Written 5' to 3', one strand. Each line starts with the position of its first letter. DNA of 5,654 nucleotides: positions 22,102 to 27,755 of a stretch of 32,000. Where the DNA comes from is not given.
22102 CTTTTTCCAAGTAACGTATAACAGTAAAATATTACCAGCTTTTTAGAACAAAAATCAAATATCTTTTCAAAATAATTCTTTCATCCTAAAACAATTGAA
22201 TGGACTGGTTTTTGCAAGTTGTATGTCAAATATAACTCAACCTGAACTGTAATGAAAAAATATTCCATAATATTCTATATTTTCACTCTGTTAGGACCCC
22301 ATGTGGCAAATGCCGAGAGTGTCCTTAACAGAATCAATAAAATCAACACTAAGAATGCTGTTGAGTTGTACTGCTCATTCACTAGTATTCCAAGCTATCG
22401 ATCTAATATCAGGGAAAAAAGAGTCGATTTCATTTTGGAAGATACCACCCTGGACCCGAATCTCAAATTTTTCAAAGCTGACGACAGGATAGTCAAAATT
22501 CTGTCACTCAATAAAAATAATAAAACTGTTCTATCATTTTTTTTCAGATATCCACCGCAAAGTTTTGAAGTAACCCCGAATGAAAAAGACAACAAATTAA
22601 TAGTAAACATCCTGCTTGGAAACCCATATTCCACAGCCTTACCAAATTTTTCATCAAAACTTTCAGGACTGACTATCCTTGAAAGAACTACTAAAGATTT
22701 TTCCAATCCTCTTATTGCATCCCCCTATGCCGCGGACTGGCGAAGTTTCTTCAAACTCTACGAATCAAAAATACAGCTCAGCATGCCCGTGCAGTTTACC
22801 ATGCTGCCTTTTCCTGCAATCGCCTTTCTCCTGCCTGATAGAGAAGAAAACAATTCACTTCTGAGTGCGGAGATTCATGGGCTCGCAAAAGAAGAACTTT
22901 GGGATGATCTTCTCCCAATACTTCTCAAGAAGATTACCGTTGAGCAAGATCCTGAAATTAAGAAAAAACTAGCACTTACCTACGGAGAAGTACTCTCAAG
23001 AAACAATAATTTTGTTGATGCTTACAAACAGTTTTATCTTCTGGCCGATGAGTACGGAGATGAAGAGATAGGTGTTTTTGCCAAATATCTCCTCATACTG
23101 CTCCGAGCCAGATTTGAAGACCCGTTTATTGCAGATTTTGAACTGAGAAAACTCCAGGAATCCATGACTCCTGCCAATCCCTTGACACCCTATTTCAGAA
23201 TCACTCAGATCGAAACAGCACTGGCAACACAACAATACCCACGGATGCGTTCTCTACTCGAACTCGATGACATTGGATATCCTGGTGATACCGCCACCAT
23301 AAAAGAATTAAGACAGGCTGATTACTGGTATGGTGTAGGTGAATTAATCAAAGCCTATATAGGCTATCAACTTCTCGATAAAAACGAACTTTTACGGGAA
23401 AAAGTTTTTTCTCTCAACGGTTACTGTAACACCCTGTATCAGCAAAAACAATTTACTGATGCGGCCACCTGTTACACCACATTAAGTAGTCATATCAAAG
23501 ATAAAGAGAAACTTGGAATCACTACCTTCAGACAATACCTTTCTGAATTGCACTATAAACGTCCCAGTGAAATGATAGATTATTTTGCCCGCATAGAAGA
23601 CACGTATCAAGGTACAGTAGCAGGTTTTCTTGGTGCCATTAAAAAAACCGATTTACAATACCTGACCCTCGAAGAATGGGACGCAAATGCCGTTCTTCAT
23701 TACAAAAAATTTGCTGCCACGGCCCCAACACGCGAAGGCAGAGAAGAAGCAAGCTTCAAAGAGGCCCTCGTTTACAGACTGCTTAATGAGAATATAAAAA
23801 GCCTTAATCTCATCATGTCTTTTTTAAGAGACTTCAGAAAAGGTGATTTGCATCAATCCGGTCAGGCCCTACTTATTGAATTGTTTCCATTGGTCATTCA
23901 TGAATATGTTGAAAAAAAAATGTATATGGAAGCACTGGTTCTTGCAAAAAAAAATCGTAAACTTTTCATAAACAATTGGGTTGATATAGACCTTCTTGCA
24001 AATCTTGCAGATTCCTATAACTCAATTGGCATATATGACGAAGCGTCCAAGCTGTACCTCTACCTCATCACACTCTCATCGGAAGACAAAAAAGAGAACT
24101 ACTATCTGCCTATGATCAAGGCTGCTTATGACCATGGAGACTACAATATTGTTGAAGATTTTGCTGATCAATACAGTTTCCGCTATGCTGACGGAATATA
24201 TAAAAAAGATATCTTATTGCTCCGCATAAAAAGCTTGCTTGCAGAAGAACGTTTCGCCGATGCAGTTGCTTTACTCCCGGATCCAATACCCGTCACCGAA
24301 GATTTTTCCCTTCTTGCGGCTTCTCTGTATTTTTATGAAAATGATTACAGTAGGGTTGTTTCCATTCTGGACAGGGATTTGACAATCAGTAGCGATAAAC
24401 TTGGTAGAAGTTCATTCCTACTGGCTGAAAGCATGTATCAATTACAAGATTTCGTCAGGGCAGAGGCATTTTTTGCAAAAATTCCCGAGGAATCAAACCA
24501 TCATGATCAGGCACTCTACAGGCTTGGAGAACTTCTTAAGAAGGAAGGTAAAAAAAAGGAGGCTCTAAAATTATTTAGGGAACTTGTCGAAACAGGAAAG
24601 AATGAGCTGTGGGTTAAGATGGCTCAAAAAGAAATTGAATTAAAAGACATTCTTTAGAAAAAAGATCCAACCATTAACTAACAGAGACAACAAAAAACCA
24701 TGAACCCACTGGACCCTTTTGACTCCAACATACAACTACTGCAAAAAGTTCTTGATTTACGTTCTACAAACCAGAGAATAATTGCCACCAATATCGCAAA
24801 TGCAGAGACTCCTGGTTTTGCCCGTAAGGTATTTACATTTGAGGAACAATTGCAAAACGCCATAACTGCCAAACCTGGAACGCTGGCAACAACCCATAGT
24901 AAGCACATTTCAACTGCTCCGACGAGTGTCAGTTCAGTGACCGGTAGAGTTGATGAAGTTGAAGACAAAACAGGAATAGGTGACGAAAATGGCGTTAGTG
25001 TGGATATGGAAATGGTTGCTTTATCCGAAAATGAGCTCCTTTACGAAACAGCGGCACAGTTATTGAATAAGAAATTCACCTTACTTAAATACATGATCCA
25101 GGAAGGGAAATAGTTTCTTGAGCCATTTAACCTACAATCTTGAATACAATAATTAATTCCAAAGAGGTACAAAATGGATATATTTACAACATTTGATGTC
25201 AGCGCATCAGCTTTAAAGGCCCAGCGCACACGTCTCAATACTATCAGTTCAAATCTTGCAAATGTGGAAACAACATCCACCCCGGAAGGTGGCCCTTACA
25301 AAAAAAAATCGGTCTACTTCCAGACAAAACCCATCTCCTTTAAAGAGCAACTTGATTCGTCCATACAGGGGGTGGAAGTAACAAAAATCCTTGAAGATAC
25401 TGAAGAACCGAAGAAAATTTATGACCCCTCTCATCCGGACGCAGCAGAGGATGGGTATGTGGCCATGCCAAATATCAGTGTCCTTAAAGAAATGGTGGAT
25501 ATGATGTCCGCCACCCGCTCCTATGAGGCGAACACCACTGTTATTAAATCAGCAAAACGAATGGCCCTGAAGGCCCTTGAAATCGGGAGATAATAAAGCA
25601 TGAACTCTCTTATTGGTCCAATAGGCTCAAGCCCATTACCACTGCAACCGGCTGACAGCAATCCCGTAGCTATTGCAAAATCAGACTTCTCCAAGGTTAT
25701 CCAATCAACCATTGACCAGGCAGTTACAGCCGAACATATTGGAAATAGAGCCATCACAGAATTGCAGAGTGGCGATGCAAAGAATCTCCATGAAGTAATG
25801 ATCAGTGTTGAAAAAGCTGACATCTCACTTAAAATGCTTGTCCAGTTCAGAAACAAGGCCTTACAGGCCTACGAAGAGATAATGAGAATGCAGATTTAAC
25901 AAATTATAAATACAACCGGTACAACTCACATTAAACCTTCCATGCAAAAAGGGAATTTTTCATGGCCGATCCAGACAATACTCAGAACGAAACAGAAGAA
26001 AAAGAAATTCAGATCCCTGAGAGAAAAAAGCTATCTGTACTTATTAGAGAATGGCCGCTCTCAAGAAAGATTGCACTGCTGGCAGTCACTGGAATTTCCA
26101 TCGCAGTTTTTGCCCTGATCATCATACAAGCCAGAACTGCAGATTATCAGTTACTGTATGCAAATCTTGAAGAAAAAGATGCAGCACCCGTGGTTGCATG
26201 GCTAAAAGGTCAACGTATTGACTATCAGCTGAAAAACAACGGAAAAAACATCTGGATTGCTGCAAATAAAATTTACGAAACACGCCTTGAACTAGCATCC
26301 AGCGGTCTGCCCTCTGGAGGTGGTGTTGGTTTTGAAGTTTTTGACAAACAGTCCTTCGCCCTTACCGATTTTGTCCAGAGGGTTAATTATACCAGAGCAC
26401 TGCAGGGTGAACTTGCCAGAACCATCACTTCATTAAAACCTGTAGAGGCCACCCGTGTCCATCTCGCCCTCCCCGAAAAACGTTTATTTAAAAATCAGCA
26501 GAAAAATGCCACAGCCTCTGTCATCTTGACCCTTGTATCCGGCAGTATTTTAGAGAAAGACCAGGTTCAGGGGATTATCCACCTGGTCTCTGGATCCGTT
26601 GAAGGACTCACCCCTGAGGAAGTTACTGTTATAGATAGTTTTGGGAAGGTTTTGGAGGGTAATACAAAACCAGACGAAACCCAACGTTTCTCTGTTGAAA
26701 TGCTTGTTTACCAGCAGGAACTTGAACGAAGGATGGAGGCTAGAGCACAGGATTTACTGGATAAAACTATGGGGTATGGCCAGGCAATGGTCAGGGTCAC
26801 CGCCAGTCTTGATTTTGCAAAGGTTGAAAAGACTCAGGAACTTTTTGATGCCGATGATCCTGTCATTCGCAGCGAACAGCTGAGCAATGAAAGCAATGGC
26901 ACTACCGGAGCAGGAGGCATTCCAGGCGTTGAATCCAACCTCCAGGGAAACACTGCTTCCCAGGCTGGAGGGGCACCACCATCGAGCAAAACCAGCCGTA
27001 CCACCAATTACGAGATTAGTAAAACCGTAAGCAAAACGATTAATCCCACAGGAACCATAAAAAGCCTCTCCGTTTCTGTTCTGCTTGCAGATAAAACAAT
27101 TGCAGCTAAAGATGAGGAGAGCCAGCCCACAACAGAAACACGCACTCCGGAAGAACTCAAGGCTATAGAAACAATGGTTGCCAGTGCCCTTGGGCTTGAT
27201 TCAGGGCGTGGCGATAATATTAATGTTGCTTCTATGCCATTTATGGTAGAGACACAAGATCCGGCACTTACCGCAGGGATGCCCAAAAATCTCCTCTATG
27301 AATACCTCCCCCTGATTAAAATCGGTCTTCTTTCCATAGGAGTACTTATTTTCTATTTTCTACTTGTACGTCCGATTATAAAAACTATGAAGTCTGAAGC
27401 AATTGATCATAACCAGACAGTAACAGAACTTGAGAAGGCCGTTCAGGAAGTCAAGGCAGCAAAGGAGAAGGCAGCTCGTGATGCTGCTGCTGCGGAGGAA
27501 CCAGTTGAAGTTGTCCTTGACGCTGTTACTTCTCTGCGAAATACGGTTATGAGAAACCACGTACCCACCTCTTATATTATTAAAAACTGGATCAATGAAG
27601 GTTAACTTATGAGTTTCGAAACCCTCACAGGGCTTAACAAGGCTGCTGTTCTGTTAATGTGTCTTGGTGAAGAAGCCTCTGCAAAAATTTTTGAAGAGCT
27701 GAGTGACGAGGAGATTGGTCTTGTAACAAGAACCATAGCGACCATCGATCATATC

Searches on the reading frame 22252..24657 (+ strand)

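Call 25: search_protein_families(library=pfam, proteins=[window:22252-24657:+], max_evalue=0.00001)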
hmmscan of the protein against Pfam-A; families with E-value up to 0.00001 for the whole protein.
window:22252-24657:+ (801 aa): 3 families
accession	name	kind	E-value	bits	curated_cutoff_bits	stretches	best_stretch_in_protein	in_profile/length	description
PF07719.23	TPR_2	-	2.3e-09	37.1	27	0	754-780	3-29/34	Tetratricopeptide repeat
PF14559.12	TPR_19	-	2.5e-08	34.5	25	0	730-785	3-59/68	Tetratricopeptide repeat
PF13174.12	TPR_6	-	4.6e-06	27.4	26.3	0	753-780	1-28/33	Tetratricopeptide repeat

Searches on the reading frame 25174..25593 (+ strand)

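Call 25: search_protein_families(library=pfam, proteins=[window:25174-25593:+], max_evalue=0.00001)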
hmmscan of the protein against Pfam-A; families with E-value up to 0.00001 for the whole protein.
window:25174-25593:+ (139 aa): 2 families
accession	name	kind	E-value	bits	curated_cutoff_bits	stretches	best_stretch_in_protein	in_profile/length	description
PF06429.18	Flg_bbr_C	-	2.5e-13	49.7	23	1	93-136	2-45/46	Flagellar basal body rod FlgEFG protein C-terminal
PF00460.25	Flg_bb_rod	-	3.3e-09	37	20.7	1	8-34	2-28/31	Flagella basal body rod protein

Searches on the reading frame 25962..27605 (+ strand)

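Call 25: search_protein_families(library=pfam, proteins=[window:25962-27605:+], max_evalue=0.00001)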
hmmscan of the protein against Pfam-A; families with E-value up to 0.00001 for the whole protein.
window:25962-27605:+ (547 aa): 2 families
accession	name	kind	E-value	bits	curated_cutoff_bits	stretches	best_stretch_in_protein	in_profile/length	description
PF01514.23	YscJ_FliF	-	3.7e-64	216.3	24.4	1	59-232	3-178/179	Secretory protein of YscJ/FliF family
PF08345.17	YscJ_FliF_C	-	2.1e-42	145.5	23.8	1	266-427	1-147/147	Flagellar M-ring protein C-terminal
